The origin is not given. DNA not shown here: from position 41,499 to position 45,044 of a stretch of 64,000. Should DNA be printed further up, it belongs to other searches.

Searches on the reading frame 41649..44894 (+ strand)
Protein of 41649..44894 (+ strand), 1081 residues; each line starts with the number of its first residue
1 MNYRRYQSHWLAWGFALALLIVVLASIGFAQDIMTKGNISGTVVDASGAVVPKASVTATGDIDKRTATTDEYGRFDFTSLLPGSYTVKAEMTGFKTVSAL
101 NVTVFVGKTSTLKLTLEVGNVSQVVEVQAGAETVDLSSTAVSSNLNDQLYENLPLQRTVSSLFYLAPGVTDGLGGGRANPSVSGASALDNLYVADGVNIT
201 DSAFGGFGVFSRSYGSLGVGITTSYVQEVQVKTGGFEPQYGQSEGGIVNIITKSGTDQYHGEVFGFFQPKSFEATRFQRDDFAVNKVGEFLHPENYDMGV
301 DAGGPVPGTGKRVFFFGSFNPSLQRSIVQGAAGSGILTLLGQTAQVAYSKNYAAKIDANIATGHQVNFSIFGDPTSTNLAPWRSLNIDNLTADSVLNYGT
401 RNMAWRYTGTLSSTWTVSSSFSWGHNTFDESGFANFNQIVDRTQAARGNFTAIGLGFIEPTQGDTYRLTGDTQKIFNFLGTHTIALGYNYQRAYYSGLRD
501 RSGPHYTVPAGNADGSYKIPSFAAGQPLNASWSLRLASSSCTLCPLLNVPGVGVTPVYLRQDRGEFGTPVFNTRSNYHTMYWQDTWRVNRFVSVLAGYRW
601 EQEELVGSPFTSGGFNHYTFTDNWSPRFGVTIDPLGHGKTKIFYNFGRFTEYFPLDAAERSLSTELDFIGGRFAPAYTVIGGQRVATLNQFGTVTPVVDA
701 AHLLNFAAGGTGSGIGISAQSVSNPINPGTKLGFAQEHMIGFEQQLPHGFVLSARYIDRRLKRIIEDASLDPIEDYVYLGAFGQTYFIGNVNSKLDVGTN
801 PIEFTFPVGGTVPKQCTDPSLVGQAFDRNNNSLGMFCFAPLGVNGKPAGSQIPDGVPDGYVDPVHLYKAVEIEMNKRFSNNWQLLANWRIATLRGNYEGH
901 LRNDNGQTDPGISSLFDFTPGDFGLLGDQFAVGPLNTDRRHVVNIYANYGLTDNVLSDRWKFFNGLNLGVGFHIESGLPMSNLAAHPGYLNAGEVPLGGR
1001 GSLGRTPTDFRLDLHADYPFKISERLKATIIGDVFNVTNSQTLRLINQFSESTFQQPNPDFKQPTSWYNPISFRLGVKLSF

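Call 63: search_protein_families(library=pfam, proteins=[window:41649-44894:+], max_evalue=0.00001)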
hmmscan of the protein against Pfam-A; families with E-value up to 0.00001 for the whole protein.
window:41649-44894:+ (1081 aa): 3 families
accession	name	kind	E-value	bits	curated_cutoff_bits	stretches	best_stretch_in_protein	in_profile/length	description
PF25183.1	OMP_b-brl_4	-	3.1e-23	82.6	30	2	341-981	146-714/838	Outer membrane beta barrel domain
PF13620.12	CarboxypepD_reg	-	1.3e-19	70.7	32.3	1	39-117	2-82/82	Carboxypeptidase regulatory-like domain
PF13715.12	CarbopepD_reg_2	-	3.5e-08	33.8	32.2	1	39-115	1-73/88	CarboxypepD_reg-like domain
